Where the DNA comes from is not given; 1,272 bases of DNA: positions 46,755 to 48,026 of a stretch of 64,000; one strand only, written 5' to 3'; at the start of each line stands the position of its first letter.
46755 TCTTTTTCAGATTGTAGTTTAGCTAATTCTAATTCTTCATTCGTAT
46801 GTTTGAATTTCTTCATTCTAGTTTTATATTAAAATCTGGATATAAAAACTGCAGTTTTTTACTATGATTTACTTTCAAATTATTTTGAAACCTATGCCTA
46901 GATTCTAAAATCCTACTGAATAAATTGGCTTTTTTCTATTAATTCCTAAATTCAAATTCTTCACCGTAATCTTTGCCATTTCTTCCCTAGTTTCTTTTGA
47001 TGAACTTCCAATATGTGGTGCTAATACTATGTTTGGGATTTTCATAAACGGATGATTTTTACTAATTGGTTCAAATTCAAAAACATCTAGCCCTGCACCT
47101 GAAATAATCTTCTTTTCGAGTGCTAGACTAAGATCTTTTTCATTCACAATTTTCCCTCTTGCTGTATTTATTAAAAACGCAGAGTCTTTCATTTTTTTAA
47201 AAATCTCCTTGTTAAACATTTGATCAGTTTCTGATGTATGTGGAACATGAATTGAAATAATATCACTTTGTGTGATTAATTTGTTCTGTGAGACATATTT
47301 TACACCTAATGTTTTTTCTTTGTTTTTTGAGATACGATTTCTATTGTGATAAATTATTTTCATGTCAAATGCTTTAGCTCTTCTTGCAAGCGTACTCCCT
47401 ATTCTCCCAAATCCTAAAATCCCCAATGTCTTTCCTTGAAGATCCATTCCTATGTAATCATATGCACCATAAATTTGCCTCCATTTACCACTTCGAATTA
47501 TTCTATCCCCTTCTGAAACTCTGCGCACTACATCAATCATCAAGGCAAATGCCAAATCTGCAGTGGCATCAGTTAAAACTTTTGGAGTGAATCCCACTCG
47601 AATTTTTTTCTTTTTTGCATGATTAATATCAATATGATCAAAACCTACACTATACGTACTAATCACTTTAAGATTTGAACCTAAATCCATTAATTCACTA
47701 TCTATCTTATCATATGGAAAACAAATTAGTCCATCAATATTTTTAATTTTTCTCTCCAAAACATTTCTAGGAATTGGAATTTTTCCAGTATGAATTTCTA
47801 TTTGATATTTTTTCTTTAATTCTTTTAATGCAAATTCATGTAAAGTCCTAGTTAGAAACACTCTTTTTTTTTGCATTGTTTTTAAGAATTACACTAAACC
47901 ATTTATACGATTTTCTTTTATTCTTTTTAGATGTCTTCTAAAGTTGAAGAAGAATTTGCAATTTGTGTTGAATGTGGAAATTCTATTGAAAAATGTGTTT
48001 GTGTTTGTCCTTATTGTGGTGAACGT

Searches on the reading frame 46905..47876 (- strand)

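Call 8: search_protein_families(library=pfam, proteins=[window:46905-47876:-], max_evalue=0.01)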
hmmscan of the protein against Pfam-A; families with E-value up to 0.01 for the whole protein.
window:46905-47876:- (323 aa): 7 families
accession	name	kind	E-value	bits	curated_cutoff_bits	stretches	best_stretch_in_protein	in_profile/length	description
PF02826.25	2-Hacid_dh_C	-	7.1e-64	214.9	25.1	1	110-290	1-178/178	D-isomer specific 2-hydroxyacid dehydrogenase, NAD binding domain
PF00389.36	2-Hacid_dh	-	1.5e-27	96.3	24.6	1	6-321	1-133/134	D-isomer specific 2-hydroxyacid dehydrogenase, catalytic domain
PF07991.19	KARI_N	-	2.2e-07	31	20.6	1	146-236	2-92/165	Acetohydroxy acid isomeroreductase, NADPH-binding domain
PF03446.21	NAD_binding_2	-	1e-06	29.3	21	1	151-258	2-112/161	NAD binding domain of 6-phosphogluconate dehydrogenase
PF03807.23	F420_oxidored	-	0.00013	22.9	21.6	1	151-213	2-69/94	NADP oxidoreductase coenzyme F420-dependent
PF00670.27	AdoHcyase_NAD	-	0.0057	17.2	27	1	146-248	21-117/162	S-adenosyl-L-homocysteine hydrolase, NAD binding domain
PF02153.23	PDH_N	-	0.0076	16.2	26.5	0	164-261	4-102/154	Prephenate dehydrogenase, nucleotide-binding domain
